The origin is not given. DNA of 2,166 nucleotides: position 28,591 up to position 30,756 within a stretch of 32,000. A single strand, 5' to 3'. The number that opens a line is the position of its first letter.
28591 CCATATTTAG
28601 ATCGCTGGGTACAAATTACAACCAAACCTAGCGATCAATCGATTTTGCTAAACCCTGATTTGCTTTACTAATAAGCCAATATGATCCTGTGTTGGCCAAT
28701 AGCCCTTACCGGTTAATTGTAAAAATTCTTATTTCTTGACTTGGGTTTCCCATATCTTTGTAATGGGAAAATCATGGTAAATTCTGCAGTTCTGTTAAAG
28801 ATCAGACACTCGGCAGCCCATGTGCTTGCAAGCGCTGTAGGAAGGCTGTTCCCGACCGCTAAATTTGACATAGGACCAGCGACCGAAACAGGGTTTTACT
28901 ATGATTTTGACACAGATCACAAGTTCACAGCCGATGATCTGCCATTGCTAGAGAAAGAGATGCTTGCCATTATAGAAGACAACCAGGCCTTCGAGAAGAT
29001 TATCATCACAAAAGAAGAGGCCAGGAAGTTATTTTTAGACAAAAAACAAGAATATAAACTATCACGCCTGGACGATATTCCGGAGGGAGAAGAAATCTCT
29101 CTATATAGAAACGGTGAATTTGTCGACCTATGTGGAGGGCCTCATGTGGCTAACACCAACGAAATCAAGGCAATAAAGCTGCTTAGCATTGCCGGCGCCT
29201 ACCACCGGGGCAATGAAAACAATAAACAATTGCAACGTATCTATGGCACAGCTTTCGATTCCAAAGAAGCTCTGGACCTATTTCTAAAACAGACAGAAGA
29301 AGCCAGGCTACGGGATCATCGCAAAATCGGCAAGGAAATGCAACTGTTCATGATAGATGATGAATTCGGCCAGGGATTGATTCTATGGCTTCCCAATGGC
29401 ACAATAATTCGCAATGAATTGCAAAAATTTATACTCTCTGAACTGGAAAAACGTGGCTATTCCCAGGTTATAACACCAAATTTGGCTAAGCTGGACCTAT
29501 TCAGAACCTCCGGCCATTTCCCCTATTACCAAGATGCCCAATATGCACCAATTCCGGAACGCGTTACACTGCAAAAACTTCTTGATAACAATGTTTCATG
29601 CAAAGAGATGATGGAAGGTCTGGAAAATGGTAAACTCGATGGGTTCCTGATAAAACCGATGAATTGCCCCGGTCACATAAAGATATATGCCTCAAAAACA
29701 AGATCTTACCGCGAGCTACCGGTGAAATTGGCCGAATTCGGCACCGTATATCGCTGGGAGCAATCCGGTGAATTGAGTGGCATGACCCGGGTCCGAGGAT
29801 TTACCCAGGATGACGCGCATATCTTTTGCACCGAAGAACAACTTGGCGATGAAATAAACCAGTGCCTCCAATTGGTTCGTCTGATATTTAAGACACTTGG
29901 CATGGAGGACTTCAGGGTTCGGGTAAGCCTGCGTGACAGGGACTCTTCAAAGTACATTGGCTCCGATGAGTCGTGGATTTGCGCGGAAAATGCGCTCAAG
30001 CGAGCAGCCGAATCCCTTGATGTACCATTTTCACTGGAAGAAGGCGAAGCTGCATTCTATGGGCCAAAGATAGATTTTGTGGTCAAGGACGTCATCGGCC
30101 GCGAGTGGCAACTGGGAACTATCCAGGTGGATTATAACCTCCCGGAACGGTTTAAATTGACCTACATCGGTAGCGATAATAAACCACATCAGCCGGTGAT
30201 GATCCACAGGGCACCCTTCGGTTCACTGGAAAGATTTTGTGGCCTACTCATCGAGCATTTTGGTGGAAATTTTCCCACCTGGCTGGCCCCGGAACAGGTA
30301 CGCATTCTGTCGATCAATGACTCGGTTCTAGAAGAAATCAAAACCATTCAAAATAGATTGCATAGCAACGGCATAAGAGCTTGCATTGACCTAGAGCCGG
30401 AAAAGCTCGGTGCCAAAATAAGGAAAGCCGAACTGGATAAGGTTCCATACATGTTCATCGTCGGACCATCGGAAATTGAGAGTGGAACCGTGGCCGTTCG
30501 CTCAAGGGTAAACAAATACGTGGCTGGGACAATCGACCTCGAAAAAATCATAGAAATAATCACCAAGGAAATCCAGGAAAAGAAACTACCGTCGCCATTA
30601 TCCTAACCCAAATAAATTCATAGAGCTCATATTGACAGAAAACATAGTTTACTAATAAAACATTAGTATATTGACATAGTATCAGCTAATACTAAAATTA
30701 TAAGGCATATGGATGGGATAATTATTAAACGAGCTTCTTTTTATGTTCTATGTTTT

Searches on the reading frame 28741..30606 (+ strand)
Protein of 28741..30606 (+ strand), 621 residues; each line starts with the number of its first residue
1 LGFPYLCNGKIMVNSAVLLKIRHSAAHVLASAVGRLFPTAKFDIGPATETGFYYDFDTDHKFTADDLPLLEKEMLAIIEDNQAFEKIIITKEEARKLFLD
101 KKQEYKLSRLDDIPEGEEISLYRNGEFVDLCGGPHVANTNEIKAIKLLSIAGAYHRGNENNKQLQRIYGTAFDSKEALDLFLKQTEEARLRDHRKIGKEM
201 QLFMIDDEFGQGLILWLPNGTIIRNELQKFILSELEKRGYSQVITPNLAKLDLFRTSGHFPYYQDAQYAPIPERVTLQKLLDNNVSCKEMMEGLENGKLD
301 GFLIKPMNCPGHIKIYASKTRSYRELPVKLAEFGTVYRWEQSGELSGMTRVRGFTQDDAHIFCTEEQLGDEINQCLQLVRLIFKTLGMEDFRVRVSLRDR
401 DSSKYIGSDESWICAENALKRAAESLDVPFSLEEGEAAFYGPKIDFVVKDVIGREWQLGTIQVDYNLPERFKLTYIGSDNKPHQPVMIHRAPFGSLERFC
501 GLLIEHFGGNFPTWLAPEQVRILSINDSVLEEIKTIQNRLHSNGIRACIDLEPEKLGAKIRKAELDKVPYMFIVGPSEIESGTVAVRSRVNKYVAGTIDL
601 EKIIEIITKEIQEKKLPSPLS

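Call 39: search_protein_families(library=pfam, proteins=[window:28741-30606:+], max_evalue=0.01)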
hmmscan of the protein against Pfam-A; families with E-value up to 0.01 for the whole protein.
window:28741-30606:+ (621 aa): 3 families
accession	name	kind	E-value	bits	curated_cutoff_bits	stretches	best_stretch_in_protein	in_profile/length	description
PF00587.30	tRNA-synt_2b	-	3.7e-47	161.1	29.3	1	300-507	9-179/179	tRNA synthetase class II core domain (G, H, P, S and T)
PF03129.25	HGTP_anticodon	-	3.6e-21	75.5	21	1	519-609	1-93/94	Anticodon binding domain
PF07973.19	tRNA_SAD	-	9.9e-18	64.3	24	1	119-168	1-44/44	Threonyl and Alanyl tRNA synthetase second additional domain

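Call 40: find_homologous_proteins(query=window:28741-30606:+, max_evalue=1e-150)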
Query window:28741-30606:+ (621 aa): 7998 proteins with E <= 1e-150 among 8000 candidates; the best 120 are listed.
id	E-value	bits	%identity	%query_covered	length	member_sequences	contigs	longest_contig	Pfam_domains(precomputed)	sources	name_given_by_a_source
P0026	0.0e+0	1387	100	98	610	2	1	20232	PF03129.26,PF00587.31,PF07973.20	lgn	-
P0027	0.0e+0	1201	84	98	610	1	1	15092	PF03129.26,PF00587.31,PF07973.20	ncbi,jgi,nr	ncbi:MAG: threonine--tRNA ligase [Puniceicoccales bacterium]|jgi:threonyl-tRNA synthetase|nr:threoni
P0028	0.0e+0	1199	84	98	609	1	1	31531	PF03129.26,PF00587.31,PF07973.20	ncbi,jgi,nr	ncbi:MAG: threonine--tRNA ligase [Puniceicoccales bacterium]|jgi:threonyl-tRNA synthetase|nr:threoni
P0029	5.5e-290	981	71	96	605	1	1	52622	PF03129.26,PF00587.31,PF07973.20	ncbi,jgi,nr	ncbi:MAG: threonine--tRNA ligase [Puniceicoccales bacterium]|jgi:threonyl-tRNA synthetase|nr:threoni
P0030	9.5e-290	980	69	97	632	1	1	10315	PF03129.26,PF00587.31,PF07973.20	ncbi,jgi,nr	ncbi:MAG: threonine--tRNA ligase [Puniceicoccales bacterium]|jgi:threonyl-tRNA synthetase|nr:threoni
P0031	3.2e-289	979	70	97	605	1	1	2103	PF03129.26,PF00587.31,PF07973.20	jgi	jgi:threonyl-tRNA synthetase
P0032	3.3e-287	972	69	97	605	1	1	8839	PF03129.26,PF00587.31,PF07973.20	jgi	jgi:threonyl-tRNA synthetase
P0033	5.2e-286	968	69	96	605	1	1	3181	PF03129.26,PF00587.31,PF07973.20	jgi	jgi:threonyl-tRNA synthetase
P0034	9.4e-285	964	69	96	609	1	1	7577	PF03129.26,PF00587.31,PF07973.20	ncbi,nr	ncbi:MAG: threonine--tRNA ligase [Puniceicoccales bacterium]|nr:threonine--tRNA ligase [Puniceicocca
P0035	1.0e-284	964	69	96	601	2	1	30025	PF03129.26,PF00587.31,PF07973.20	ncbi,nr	ncbi:MAG: threonine--tRNA ligase [Puniceicoccales bacterium]|nr:threonine--tRNA ligase [Puniceicocca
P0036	1.2e-284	964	69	96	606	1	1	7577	PF03129.26,PF00587.31,PF07973.20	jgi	jgi:threonyl-tRNA synthetase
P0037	1.5e-284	963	70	96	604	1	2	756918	PF03129.26,PF00587.31,PF07973.20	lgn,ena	-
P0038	5.0e-283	958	68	97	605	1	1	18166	PF03129.26,PF00587.31,PF07973.20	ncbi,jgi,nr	ncbi:MAG: threonine--tRNA ligase [Puniceicoccales bacterium]|jgi:threonyl-tRNA synthetase|nr:threoni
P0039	4.7e-281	952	68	97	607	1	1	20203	PF03129.26,PF00587.31,PF07973.20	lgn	-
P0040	7.1e-280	948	68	96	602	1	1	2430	PF03129.26,PF00587.31,PF07973.20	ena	-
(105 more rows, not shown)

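Call 41: find_encoding_contigs(protein=P0028, flank=10000, max_places=3)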
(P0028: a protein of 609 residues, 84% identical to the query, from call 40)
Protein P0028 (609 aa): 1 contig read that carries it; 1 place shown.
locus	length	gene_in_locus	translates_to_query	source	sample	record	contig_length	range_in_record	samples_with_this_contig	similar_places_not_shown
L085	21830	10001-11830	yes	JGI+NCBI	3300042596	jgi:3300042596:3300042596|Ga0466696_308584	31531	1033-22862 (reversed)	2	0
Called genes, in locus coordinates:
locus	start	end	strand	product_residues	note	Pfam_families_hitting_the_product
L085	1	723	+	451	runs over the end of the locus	PF09059:TyeA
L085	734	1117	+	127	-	PF21665:Type_III_SycN (weak)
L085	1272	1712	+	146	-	PF09474:Type_III_YscX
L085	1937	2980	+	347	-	PF03739:LptF_LptG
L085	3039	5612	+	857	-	PF00133:tRNA-synt_1, PF09334:tRNA-synt_1g, PF13603:tRNA-synt_1_2, PF00133:tRNA-synt_1, PF08264:Anticodon_1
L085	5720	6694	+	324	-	PF00318:Ribosomal_S2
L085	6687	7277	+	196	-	PF00889:EF_TS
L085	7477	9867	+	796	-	PF13606:Ank_3 (faint), PF12796:Ank_2 (faint), PF00023:Ank (faint)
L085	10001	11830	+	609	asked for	PF07973:tRNA_SAD, PF00587:tRNA-synt_2b, PF03129:HGTP_anticodon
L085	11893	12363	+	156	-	PF00572:Ribosomal_L13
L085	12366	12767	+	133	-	PF00380:Ribosomal_S9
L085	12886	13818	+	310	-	PF00126:HTH_1, PF03466:LysR_substrate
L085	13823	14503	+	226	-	PF20582:UPF0758_N, PF12826:HHH_2 (weak), PF14520:HHH_5 (faint), PF00633:HHH (faint), PF04002:RadC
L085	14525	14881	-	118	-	-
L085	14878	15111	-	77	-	-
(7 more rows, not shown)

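Call 42: find_encoding_contigs(protein=P0027, flank=10000, max_places=3)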
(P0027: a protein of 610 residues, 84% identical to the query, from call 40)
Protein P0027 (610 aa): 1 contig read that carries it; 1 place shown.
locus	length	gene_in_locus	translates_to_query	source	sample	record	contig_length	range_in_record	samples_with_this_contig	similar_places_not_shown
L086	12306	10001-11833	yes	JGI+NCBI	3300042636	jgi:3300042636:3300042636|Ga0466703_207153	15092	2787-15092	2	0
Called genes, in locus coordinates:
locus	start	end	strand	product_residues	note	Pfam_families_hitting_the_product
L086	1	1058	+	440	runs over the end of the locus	PF09059:TyeA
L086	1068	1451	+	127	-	PF21665:Type_III_SycN (weak)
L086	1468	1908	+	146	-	PF09474:Type_III_YscX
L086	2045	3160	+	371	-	PF03739:LptF_LptG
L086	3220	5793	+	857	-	PF00133:tRNA-synt_1, PF09334:tRNA-synt_1g, PF13603:tRNA-synt_1_2, PF00133:tRNA-synt_1, PF08264:Anticodon_1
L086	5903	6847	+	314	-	PF00318:Ribosomal_S2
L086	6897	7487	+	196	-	PF00889:EF_TS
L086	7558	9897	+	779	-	PF00023:Ank (faint)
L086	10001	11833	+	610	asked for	PF07973:tRNA_SAD, PF00587:tRNA-synt_2b, PF03129:HGTP_anticodon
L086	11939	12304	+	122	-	PF00572:Ribosomal_L13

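Call 43: find_encoding_contigs(protein=P0026, flank=10000, max_places=3)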
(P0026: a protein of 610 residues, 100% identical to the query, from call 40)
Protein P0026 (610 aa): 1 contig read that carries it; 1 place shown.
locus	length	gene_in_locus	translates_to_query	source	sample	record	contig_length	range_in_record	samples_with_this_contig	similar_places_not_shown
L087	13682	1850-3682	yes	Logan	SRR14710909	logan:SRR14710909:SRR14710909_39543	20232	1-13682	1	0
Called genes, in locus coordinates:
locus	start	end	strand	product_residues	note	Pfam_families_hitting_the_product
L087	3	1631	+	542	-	?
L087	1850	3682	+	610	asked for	PF07973:tRNA_SAD, PF00587:tRNA-synt_2b, PF03129:HGTP_anticodon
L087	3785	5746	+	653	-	-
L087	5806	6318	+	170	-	PF00572:Ribosomal_L13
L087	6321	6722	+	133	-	PF00380:Ribosomal_S9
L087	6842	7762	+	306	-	PF00126:HTH_1, PF03466:LysR_substrate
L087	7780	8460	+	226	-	PF20582:UPF0758_N, PF12826:HHH_2 (weak), PF14520:HHH_5 (weak), PF04002:RadC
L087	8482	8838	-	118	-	-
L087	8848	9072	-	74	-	-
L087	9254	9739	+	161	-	PF01381:HTH_3 (weak)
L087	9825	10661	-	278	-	PF01678:DAP_epimerase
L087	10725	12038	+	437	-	PF07690:MFS_1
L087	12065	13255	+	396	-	PF01702:TGT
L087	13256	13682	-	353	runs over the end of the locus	PF00217:ATP-gua_Ptrans, PF27454:McsB_C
